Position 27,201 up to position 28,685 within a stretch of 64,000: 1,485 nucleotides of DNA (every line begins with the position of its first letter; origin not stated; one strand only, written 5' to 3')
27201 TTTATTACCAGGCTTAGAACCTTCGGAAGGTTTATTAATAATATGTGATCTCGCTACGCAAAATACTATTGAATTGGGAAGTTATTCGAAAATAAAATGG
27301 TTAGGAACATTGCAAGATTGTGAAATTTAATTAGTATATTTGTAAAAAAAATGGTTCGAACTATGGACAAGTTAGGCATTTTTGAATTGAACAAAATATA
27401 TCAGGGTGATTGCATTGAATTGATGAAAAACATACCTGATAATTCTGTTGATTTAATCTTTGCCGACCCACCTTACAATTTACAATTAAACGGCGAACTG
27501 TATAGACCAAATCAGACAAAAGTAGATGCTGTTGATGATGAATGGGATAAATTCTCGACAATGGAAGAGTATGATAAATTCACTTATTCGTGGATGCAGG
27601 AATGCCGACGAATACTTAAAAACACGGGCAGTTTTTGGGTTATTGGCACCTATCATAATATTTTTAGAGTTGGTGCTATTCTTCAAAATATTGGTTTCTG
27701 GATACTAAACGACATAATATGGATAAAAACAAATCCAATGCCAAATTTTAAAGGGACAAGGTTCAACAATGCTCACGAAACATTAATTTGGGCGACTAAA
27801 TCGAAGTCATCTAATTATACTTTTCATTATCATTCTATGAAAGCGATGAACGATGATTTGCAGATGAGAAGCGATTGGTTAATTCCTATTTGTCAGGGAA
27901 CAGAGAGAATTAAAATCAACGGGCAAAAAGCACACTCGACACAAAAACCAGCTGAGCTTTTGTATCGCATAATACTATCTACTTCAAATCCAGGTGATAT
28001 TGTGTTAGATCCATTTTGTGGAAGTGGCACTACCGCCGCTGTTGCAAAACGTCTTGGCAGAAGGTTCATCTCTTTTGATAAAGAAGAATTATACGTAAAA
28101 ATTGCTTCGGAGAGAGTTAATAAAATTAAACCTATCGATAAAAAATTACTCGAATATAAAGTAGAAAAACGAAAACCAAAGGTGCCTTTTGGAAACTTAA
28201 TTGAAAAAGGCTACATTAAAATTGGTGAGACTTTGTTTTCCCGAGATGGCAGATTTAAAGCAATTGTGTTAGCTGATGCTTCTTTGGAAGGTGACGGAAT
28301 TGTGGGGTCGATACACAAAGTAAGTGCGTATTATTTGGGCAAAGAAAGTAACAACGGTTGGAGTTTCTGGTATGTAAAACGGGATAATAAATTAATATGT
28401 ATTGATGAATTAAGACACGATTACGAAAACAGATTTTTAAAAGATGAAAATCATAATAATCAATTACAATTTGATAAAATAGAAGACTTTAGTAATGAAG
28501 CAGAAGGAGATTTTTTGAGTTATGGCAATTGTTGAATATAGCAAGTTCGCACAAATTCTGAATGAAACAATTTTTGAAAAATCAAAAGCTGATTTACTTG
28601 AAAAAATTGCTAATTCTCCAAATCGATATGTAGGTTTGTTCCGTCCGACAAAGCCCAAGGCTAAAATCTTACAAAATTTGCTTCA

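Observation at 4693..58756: Dense modular family of GTAG-hairpin intergenic repeats (REP/BIME- or BOX-like) in 13 intergenic regions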

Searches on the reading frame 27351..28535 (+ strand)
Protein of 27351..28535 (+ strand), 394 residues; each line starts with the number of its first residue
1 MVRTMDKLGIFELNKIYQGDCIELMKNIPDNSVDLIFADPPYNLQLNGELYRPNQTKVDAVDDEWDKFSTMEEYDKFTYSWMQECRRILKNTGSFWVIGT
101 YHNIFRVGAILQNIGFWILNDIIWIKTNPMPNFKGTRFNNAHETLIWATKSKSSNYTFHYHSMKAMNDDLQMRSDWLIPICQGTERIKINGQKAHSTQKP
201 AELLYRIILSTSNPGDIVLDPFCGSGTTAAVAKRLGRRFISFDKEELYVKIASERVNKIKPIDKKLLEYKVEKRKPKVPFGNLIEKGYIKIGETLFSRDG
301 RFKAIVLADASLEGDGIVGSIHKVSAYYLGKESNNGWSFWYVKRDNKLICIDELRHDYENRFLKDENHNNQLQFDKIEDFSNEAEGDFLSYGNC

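Call 41: find_homologous_proteins(query=window:27351-28535:+, max_evalue=1e-30)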
Query window:27351-28535:+ (394 aa): 8000 proteins with E <= 1e-30 among 8000 candidates; the best 120 are listed.
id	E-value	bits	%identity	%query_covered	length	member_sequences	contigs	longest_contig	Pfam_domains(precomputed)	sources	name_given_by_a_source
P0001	9.3e-273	922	100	100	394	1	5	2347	PF18755.7,PF01170.25,PF01555.25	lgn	-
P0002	2.8e-272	920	100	100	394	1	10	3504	PF18755.7,PF01170.25,PF01555.25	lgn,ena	-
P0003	4.3e-272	920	100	100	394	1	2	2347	PF18755.7,PF01170.25,PF01555.25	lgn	-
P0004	7.8e-272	919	100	100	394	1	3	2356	PF18755.7,PF01170.25,PF01555.25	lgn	-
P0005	2.3e-271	917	99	100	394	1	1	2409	PF18755.7,PF01170.25,PF01555.25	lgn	-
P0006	5.6e-270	913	100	99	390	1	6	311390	PF18755.7,PF01170.25,PF01555.25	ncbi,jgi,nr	ncbi:MAG TPA: DNA methyltransferase [Candidatus Kapabacteria bacterium]|jgi:DNA modification methyla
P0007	1.7e-269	911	100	99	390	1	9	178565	PF18755.7,PF01170.25,PF01555.25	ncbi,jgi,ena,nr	ncbi:MAG TPA: DNA methyltransferase [Candidatus Kapabacteria bacterium]|nr:DNA methyltransferase [Ca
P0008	2.6e-269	911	100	99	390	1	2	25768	PF18755.7,PF01170.25,PF01555.25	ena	-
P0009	4.7e-269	910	100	99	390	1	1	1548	PF18755.7,PF01170.25,PF01555.25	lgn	-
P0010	1.3e-218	744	81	99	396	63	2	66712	PF18755.7,PF01555.25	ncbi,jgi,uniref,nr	ncbi:site-specific DNA-methyltransferase [Ignavibacterium album]|jgi:DNA modification methylase|unir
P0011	1.6e-218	743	81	99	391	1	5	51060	PF18755.7,PF01555.25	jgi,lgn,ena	-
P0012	1.2e-217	741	81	98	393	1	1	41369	PF18755.7,PF01555.25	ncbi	-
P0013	1.3e-217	740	81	99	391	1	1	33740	PF18755.7,PF01555.25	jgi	-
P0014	1.2e-213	727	77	99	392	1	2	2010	PF18755.7,PF01555.25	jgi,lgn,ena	-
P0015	1.7e-210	717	78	99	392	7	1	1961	PF18755.7,PF01555.25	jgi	jgi:DNA modification methylase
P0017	8.1e-210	715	77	99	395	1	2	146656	PF18755.7,PF01555.25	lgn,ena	-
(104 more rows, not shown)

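Call 42: find_encoding_contigs(protein=P0006, flank=10000, max_places=6)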
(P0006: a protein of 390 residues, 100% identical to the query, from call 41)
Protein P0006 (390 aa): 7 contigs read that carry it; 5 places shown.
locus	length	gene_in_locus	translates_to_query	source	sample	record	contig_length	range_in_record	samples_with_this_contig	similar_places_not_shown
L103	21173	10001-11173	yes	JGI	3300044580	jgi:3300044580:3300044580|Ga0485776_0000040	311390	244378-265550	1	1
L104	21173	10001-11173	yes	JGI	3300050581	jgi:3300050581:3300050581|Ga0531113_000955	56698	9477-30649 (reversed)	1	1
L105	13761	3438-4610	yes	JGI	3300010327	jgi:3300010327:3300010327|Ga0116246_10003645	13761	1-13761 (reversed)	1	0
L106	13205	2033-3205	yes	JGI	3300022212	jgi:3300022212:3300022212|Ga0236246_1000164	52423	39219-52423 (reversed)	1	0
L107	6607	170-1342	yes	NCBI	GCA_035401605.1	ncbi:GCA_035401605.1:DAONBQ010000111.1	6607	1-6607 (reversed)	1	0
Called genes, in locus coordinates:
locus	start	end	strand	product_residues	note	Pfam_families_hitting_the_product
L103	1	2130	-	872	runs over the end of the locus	PF00989:PAS (weak), PF08448:PAS_4 (faint), PF13596:PAS_10 (faint), PF02518:HATPase_c, PF14501:HATPase_c_5 (weak)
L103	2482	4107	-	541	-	PF00682:HMGL-like, PF02436:PYC_OADA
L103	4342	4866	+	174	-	PF04542:Sigma70_r2, PF07638:Sigma70_ECF, PF08281:Sigma70_r4_2, PF04545:Sigma70_r4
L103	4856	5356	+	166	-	-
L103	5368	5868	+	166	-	PF14060:DUF4252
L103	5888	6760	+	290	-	PF02384:N6_Mtase (faint), PF01555:N6_N4_Mtase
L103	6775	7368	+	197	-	PF01844:HNH, PF14279:HNH_5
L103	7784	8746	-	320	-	PF01012:ETF, PF00766:ETF_alpha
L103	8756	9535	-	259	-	PF01012:ETF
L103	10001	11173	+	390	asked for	PF01170:UPF0020 (faint), PF01555:N6_N4_Mtase, PF18755:RAMA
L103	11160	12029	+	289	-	PF09520:HinfI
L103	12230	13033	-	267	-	PF03544:TonB_C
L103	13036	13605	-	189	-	PF02472:ExbD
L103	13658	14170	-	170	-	PF02472:ExbD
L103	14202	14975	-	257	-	PF01618:MotA_ExbB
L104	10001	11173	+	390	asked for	PF01170:UPF0020 (faint), PF01555:N6_N4_Mtase, PF18755:RAMA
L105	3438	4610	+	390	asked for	PF01170:UPF0020 (faint), PF01555:N6_N4_Mtase, PF18755:RAMA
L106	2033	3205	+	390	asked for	PF01170:UPF0020 (faint), PF01555:N6_N4_Mtase, PF18755:RAMA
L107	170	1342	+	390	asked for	PF01170:UPF0020 (faint), PF01555:N6_N4_Mtase, PF18755:RAMA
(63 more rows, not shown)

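Call 43: find_encoding_contigs(protein=P0007, flank=10000, max_places=8)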
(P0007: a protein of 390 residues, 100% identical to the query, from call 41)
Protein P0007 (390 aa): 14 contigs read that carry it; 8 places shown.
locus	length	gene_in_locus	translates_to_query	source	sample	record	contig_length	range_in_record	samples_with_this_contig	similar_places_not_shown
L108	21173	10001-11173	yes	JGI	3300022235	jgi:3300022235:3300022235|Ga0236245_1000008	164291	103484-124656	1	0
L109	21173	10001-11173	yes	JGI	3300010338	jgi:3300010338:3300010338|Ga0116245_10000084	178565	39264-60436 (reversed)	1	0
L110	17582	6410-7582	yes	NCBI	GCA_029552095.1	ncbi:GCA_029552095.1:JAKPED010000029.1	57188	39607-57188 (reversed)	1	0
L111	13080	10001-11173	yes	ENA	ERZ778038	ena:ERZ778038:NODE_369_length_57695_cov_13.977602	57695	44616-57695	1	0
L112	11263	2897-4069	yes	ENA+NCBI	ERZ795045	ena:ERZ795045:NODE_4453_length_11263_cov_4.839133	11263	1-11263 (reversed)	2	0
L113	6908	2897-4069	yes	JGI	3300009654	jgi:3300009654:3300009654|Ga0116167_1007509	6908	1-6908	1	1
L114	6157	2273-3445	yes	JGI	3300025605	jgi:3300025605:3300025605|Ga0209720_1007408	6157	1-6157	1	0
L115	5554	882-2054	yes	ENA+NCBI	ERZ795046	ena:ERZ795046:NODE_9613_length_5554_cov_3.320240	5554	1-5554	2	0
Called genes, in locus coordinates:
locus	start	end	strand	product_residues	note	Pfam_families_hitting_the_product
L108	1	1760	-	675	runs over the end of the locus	PF08448:PAS_4 (faint), PF02518:HATPase_c, PF14501:HATPase_c_5 (weak)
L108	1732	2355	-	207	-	-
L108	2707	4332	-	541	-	PF00682:HMGL-like, PF02436:PYC_OADA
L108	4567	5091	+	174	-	PF04542:Sigma70_r2, PF07638:Sigma70_ECF, PF08281:Sigma70_r4_2, PF04545:Sigma70_r4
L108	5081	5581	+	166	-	-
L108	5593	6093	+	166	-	PF14060:DUF4252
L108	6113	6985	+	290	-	PF01555:N6_N4_Mtase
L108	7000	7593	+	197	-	PF01844:HNH, PF14279:HNH_5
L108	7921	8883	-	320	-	PF01012:ETF, PF00766:ETF_alpha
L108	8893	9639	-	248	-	PF01012:ETF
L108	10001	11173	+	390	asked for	PF01170:UPF0020 (faint), PF01555:N6_N4_Mtase, PF18755:RAMA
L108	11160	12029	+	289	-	PF09520:HinfI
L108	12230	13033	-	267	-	PF03544:TonB_C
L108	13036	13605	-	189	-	PF02472:ExbD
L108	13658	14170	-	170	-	PF02472:ExbD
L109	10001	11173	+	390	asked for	PF01170:UPF0020 (faint), PF01555:N6_N4_Mtase, PF18755:RAMA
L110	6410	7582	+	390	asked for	PF01170:UPF0020 (faint), PF01555:N6_N4_Mtase, PF18755:RAMA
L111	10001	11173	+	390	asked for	PF01170:UPF0020 (faint), PF01555:N6_N4_Mtase, PF18755:RAMA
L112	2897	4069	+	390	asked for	PF01170:UPF0020 (faint), PF01555:N6_N4_Mtase, PF18755:RAMA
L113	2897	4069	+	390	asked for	PF01170:UPF0020 (faint), PF01555:N6_N4_Mtase, PF18755:RAMA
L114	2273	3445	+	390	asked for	PF01170:UPF0020 (faint), PF01555:N6_N4_Mtase, PF18755:RAMA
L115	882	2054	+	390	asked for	PF01170:UPF0020 (faint), PF01555:N6_N4_Mtase, PF18755:RAMA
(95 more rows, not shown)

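Call 91: find_encoding_contigs(protein=P0017, flank=10000, max_places=2)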
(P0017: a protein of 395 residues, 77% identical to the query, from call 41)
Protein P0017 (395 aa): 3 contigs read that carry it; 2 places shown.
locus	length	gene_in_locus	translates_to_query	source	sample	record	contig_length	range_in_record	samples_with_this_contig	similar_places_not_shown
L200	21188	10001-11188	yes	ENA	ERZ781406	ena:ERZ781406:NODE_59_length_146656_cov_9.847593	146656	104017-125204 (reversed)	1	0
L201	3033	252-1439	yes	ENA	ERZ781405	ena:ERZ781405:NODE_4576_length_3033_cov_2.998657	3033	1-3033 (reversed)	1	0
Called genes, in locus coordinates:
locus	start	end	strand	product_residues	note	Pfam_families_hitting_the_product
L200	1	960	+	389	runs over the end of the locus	PF01053:Cys_Met_Meta_PP, PF00155:Aminotran_1_2 (weak)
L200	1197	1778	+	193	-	PF10543:ORF6N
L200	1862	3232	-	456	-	PF00152:tRNA-synt_2 (faint), PF13393:tRNA-synt_His, PF03129:HGTP_anticodon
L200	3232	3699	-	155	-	PF01451:LMWPc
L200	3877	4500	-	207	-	PF00725:3HCDH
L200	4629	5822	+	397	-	PF13650:Asp_protease_2 (weak), PF13975:gag-asp_proteas (faint), PF13650:Asp_protease_2, PF13180:PDZ_2 (faint), PF17820:PDZ_6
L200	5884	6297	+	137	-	PF04134:DCC1-like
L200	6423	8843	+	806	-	PF18962:Por_Secre_tail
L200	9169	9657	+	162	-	PF26549:Tricorn_N (weak)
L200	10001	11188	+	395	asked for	PF01555:N6_N4_Mtase, PF18755:RAMA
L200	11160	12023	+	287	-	PF09520:HinfI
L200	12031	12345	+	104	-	-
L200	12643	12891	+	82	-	PF03693:ParD_antitoxin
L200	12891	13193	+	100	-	PF05016:ParE_toxin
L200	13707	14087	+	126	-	PF13744:HTH_37, PF13560:HTH_31 (weak), PF01381:HTH_3, PF12844:HTH_19 (weak), PF13443:HTH_26 (weak)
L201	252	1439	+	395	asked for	PF01555:N6_N4_Mtase, PF18755:RAMA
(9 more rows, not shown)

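Call 92: find_encoding_contigs(protein=P0012, flank=10000, max_places=2)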
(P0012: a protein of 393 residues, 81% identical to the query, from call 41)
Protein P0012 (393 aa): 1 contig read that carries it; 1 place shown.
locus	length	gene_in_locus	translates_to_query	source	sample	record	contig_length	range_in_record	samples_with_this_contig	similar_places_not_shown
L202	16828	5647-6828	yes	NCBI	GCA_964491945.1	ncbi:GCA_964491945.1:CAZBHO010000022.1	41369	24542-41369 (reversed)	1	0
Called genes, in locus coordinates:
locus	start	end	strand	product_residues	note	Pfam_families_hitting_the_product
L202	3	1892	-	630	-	?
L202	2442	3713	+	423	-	PF01041:DegT_DnrJ_EryC1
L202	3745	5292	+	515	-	PF02838:Glyco_hydro_20b, PF00728:Glyco_hydro_20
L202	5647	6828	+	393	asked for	PF01555:N6_N4_Mtase, PF18755:RAMA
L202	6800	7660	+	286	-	PF09520:HinfI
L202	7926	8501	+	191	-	-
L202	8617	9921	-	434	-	PF01189:Methyltr_RsmB-F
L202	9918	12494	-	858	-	PF01624:MutS_I, PF05188:MutS_II, PF05192:MutS_III, PF05190:MutS_IV, PF00488:MutS_V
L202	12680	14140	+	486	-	PF13641:Glyco_tranf_2_3, PF13632:Glyco_trans_2_3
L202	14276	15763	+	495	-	-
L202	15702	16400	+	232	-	-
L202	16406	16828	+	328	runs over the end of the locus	PF14488:DUF4434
